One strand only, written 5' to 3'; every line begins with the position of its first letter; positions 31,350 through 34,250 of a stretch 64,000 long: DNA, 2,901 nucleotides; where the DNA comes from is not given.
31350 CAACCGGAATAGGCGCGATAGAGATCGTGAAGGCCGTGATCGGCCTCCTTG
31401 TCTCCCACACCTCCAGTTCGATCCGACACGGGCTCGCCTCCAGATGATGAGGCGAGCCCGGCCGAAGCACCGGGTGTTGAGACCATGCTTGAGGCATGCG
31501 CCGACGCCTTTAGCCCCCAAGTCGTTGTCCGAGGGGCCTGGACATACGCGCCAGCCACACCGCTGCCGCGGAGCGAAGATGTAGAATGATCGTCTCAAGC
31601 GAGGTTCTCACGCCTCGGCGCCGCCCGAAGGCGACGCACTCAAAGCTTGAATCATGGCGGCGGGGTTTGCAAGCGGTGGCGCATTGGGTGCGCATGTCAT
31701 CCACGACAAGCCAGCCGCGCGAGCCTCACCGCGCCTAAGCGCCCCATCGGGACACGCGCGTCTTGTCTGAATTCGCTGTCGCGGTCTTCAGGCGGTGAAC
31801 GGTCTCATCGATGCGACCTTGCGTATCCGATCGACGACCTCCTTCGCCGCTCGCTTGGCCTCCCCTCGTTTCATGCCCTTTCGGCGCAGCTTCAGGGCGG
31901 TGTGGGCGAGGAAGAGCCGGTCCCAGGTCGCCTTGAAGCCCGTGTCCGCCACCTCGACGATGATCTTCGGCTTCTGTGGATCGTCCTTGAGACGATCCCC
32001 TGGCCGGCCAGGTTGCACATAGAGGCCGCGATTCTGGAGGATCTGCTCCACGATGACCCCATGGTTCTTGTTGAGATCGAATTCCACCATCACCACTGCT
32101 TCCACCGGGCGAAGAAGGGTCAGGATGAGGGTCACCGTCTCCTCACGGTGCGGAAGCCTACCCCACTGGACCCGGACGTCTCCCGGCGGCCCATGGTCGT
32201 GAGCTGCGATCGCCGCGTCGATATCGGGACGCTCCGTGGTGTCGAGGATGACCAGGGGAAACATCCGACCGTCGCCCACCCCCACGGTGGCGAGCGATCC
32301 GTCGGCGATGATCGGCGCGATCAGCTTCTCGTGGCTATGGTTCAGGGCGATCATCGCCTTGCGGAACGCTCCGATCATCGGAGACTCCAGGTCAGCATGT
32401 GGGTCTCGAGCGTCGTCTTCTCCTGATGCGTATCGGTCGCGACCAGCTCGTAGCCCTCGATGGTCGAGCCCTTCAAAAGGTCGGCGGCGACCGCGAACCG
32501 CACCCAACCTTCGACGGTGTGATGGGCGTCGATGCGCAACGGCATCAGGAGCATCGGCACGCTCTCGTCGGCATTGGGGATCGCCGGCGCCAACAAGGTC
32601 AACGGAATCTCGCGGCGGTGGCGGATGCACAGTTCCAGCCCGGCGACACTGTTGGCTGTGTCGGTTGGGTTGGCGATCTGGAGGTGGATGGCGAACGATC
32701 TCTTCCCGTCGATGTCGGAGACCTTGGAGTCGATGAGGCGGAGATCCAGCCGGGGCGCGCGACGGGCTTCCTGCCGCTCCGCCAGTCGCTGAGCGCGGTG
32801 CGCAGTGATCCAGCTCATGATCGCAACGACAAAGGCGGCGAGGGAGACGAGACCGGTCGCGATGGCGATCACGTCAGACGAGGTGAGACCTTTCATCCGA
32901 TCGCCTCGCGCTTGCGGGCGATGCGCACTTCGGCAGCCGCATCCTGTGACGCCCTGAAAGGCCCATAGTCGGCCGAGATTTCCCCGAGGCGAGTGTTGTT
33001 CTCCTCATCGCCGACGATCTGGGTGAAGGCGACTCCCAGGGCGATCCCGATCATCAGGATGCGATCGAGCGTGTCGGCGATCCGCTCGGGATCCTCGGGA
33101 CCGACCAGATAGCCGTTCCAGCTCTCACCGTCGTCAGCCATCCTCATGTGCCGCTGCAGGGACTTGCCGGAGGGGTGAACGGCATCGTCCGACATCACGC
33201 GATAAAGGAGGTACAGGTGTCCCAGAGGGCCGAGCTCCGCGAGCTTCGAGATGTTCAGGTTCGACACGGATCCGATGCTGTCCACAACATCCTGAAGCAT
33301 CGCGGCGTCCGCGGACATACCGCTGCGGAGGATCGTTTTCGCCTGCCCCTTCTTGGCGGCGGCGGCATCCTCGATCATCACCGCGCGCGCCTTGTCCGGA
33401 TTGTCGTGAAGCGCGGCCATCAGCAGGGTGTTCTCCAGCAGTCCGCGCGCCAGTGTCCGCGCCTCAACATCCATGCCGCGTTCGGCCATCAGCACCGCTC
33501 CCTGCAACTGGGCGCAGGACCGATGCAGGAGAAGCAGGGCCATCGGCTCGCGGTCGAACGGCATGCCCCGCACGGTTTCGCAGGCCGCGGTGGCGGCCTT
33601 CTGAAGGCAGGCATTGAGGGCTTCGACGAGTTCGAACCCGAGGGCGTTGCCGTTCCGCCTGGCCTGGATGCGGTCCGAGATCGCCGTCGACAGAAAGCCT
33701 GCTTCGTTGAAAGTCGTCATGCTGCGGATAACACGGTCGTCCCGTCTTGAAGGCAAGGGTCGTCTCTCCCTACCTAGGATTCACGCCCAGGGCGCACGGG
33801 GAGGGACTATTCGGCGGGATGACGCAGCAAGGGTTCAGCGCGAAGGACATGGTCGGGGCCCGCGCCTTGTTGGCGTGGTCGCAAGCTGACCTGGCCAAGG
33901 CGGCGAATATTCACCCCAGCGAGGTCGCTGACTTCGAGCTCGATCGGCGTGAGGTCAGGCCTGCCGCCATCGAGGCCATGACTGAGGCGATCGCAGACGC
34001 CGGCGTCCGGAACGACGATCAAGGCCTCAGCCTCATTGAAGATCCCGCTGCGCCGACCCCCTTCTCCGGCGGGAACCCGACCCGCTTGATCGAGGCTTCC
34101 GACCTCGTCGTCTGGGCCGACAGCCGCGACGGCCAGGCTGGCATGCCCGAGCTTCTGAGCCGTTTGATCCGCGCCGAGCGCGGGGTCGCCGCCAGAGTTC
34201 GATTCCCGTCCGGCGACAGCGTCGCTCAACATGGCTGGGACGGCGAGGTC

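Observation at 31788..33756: Translationally coupled three-gene operon of unknown function (helical protein, single-pass membrane protein, 196-aa protein)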

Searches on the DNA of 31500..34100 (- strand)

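Call 96: search_dna_similar(query=L063:9428-10516:+, collection=phages, mode=distant, max_rows=10)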
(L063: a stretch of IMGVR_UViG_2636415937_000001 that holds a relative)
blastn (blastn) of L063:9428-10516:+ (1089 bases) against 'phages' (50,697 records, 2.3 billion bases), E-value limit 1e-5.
No match.

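Call 97: search_dna_similar(query=L063:9428-10516:+, collection=ecoli_genomes, mode=near, max_rows=10)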
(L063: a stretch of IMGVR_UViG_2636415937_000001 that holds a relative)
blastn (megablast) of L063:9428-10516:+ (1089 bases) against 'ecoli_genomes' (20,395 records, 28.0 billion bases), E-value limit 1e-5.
No match.

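Call 98: search_dna_similar(query=L063:1034-7446:+, collection=phages, mode=distant, max_rows=6)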
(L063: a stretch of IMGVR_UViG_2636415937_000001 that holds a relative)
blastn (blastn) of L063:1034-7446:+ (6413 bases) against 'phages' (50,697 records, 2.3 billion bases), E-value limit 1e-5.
Records with a match: 384; places in all: 421; records where one place covers at least 80% of the query: 0.
Best place of each record, by identity: 60-80% 384.
By first word of the organism name: Burkholderia 82; Klebsiella 65; Ralstonia 56; Escherichia 48; Yersinia 44; Salmonella 20; Peduovirus 18; Pseudomonas 10; Xanthomonas 10; Erwinia 4; and 17 more.
By host as written in the record: Ralstonia solanacearum 48; Klebsiella pneumoniae 44; - 35; Burkholderia pseudomallei 31; Yersinia pestis EV76-CN 26; Burkholderia sp. 20; Escherichia coli 12; Yersinia enterocolitica 10; and 84 more.
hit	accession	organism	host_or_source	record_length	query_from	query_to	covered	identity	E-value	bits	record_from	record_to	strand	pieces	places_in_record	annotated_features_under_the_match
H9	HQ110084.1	Erwinia phage ENT90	Erwinia amylovora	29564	1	6313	55%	76.7%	0e+0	2588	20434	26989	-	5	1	phage tail measure protein | tail sheath protein | hypothetical protein (x10) | major tail tube protein | late control protein D protein | and 1 other names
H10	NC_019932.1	Erwinia phage ENT90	Erwinia amylovora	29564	1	6313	55%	76.7%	0e+0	2588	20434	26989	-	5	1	tail length tape measure protein | tail sheath protein | tail protein (x3) | head closure | hypothetical protein (x8) | and 1 other names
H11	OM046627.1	Yersinia phage vB_YenM_56.17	Yersinia enterocolitica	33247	15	6308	41%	69.8%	0e+0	1083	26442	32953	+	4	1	tail length tape-measure protein | tail sheath monomer | tail formation protein | major tail tube protein | tail protein (x2) | and 2 other names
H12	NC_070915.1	Yersinia phage vB_YenM_56.17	Yersinia enterocolitica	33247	15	6308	41%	69.8%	0e+0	1083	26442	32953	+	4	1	tail length tape-measure protein | tail sheath monomer | tail protein (x4) | head closure | transcriptional regulator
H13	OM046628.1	Yersinia phage vB_YenM_201.16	Yersinia enterocolitica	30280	15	6308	41%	69.6%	0e+0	1074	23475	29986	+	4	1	tail length tape-measure protein | tail sheath monomer | tail formation protein | major tail tube protein | tail protein (x2) | and 2 other names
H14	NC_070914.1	Yersinia phage vB_YenM_201.16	Yersinia enterocolitica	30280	15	6308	41%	69.6%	0e+0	1074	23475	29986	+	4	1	tail length tape-measure protein | tail sheath monomer | tail protein (x4) | head closure | transcriptional regulator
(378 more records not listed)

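Call 110: search_rna_families(source=window, start=31500, end=34100, threshold=evalue, max_evalue=1)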
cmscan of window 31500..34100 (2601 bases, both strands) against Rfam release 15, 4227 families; matches with E-value up to 1: 0.
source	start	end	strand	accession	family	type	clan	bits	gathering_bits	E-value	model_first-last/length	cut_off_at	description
